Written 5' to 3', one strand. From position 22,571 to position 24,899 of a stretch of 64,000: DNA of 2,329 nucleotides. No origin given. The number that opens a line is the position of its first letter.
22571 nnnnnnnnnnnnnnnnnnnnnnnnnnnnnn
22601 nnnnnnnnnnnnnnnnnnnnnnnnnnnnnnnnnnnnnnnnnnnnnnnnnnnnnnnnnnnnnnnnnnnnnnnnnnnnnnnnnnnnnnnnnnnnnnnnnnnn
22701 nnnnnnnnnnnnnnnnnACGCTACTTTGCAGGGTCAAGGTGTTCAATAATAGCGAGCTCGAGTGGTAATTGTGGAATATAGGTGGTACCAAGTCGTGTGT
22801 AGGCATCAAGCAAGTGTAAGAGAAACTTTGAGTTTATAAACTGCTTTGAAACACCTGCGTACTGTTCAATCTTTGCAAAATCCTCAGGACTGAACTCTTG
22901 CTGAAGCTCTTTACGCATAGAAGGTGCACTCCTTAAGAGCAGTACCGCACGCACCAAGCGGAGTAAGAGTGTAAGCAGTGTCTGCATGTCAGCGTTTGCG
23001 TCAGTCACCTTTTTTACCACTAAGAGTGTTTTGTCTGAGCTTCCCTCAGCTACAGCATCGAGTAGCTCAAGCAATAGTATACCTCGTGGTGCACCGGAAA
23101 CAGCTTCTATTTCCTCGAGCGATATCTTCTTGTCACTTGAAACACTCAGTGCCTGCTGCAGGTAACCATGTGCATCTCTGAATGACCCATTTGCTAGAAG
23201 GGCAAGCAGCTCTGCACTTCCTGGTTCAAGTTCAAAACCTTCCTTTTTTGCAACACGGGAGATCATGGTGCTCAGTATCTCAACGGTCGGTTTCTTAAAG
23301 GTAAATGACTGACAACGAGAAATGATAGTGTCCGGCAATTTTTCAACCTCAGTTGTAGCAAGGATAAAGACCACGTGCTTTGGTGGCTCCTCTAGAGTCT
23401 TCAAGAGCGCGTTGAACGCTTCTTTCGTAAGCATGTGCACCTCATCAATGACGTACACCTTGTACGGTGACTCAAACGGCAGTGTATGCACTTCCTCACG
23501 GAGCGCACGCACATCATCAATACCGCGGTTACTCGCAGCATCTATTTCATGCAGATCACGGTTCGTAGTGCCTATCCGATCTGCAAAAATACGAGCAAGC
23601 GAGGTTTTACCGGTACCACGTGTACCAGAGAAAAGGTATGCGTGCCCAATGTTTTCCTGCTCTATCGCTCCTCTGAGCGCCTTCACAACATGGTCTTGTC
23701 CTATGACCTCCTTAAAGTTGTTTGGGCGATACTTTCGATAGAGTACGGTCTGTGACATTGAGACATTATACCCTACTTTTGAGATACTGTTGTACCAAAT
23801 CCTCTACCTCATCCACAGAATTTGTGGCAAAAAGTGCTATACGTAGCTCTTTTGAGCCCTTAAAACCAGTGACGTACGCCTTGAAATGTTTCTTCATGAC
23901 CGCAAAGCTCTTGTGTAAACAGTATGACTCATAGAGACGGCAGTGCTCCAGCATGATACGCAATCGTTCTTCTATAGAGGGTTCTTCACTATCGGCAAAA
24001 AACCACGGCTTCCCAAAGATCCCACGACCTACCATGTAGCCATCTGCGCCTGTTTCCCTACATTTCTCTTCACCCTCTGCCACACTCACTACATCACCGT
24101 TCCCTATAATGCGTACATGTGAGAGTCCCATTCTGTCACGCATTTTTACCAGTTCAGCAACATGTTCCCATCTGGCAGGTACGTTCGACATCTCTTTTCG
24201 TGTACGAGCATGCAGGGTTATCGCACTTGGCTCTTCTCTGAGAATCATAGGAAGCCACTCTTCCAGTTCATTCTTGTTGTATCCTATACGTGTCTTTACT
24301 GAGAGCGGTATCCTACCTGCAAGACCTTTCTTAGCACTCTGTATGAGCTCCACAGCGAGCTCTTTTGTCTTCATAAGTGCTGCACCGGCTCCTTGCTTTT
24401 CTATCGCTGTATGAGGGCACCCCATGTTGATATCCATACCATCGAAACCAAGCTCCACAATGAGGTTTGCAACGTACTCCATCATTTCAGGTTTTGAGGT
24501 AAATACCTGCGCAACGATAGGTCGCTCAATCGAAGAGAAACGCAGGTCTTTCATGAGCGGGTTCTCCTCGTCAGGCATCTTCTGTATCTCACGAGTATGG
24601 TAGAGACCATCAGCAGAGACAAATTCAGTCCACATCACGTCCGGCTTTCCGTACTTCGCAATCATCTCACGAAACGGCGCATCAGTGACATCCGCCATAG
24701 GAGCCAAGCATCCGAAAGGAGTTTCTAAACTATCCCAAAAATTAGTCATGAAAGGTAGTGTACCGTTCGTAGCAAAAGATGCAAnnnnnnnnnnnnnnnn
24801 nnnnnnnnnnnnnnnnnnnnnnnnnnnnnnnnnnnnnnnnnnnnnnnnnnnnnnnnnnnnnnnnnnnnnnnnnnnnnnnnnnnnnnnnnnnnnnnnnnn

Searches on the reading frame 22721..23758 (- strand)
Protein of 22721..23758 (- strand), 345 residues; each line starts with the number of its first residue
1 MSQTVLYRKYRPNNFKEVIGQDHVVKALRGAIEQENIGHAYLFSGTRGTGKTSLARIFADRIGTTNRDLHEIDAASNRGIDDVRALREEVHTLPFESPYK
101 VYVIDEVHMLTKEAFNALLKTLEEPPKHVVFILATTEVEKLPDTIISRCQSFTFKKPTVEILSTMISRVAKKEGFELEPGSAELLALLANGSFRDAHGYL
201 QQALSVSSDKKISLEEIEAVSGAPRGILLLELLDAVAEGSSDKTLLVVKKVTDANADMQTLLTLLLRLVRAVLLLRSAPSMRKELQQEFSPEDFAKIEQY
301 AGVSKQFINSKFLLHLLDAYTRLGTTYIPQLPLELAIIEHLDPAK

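Call 38: search_protein_families(library=pfam, proteins=[window:22721-23758:-], max_evalue=0.001)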
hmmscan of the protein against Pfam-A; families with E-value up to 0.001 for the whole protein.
window:22721-23758:- (345 aa): 12 families
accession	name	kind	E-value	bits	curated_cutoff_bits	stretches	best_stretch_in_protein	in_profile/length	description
PF13177.12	DNA_pol3_delta2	-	3.6e-35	121.7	27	2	69-157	71-160/161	DNA polymerase III, delta subunit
PF00004.35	AAA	-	1.1e-15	58.6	21.2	1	42-153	2-127/131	ATPase family associated with various cellular activities (AAA)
PF05496.18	RuvB_N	-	2.1e-07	31.3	27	1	11-124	2-110/159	Holliday junction DNA helicase RuvB P-loop domain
PF13401.12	AAA_22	-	9.6e-07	29.6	27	0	91-136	80-123/130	AAA domain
PF13191.12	AAA_16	-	1.3e-06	29.5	32.6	1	18-270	2-160/167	AAA ATPase domain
PF12169.13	DNA_pol3_gamma3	-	2.4e-06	27.8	24.4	1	214-338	3-125/143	DNA polymerase III subunits gamma and tau domain III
PF22608.2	DNAX_ATPase_lid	-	3.9e-06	27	27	1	166-207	6-47/49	DNA polymerase III clamp loader subunit, ATPase lid domain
PF06068.19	TIP49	-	1.1e-05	25.2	23.8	0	101-135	277-310/347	TIP49 P-loop domain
PF07728.20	AAA_5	-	1.9e-05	25.1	22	1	42-126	3-94/139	AAA domain (dynein-related subfamily)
PF13173.12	AAA_14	-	5.6e-05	23.6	27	1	40-132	4-94/129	AAA domain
PF13479.12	AAA_24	-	0.00013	22.3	27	0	43-114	7-80/195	AAA domain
PF01078.27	Mg_chelatase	-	0.00015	21.6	20.3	1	15-100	2-83/207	Magnesium chelatase, subunit ChlI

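Call 84: find_homologous_proteins(query=window:22721-23758:-, max_evalue=1e-10)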
Query window:22721-23758:- (345 aa): 8000 proteins with E <= 1e-10 among 8000 candidates; the best 120 are listed.
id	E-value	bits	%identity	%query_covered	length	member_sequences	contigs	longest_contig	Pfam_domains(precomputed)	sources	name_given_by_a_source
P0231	2.7e-218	742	100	100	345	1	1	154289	PF12169.14,PF06068.20,PF00004.36,PF13401.13,PF22608.3,PF05496.19,PF13177.13,PF07728.21,PF13191.13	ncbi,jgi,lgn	-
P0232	2.4e-185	634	85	99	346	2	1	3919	PF12169.14,PF06068.20,PF00004.36,PF13401.13,PF22608.3,PF05496.19,PF13177.13,PF01078.28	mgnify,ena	mgnify:CR=1 FL=1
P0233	7.0e-175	599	79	99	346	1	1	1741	PF13173.13,PF12169.14,PF06068.20,PF00004.36,PF13401.13,PF22608.3,PF05496.19,PF13177.13,PF07728.21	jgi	-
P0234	9.8e-174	595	80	100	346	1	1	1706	PF13173.13,PF12169.14,PF06068.20,PF00004.36,PF13401.13,PF05496.19,PF13177.13,PF07728.21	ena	-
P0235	5.2e-156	537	70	99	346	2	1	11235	PF12169.14,PF06068.20,PF00004.36,PF13401.13,PF05496.19,PF13177.13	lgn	-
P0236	1.2e-154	533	70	99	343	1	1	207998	PF12169.14,PF06068.20,PF00004.36,PF13401.13,PF05496.19,PF13177.13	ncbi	-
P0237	4.0e-154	531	71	99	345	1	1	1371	PF12169.14,PF06068.20,PF00004.36,PF13401.13,PF05496.19,PF13177.13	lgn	-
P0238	4.4e-154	531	71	99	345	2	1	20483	PF12169.14,PF06068.20,PF00004.36,PF13401.13,PF22608.3,PF05496.19,PF13177.13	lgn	-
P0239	6.1e-154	530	70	99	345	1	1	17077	PF13173.13,PF12169.14,PF06068.20,PF00004.36,PF13401.13,PF22608.3,PF05496.19,PF13177.13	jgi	-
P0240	6.8e-154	530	71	99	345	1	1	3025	PF12169.14,PF00004.36,PF13401.13,PF22608.3,PF05496.19,PF13177.13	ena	-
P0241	7.9e-154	530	71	99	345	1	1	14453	PF12169.14,PF06068.20,PF00004.36,PF13401.13,PF22608.3,PF05496.19,PF13177.13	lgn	-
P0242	4.8e-153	527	70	99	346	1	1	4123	PF12169.14,PF06068.20,PF00004.36,PF13401.13,PF22608.3,PF05496.19,PF13177.13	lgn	-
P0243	5.8e-152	524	69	99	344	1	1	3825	PF13173.13,PF12169.14,PF06068.20,PF00004.36,PF13401.13,PF05496.19,PF13177.13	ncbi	-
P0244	2.2e-151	522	71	99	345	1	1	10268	PF12169.14,PF06068.20,PF00004.36,PF13401.13,PF05496.19,PF13177.13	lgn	-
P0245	3.1e-151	521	71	99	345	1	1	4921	PF12169.14,PF06068.20,PF00004.36,PF13401.13,PF05496.19,PF13177.13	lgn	-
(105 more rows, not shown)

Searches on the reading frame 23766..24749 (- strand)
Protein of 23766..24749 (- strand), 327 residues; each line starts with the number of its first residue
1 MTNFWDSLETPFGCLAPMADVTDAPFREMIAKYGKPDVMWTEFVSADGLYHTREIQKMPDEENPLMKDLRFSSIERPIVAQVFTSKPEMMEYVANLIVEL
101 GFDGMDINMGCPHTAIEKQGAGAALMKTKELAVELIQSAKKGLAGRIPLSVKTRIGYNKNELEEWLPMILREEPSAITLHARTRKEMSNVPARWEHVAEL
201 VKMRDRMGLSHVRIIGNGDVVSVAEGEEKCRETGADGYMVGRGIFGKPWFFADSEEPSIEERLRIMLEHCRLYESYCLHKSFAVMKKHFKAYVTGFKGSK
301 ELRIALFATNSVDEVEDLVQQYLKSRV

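Call 38: search_protein_families(library=pfam, proteins=[window:23766-24749:-], max_evalue=0.001)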
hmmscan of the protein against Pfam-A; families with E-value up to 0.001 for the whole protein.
window:23766-24749:- (327 aa): 1 family
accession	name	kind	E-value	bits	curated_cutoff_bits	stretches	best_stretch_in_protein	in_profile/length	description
PF01207.24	Dus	-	2.1e-58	198.3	20.4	1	15-323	2-306/311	Dihydrouridine synthase (Dus)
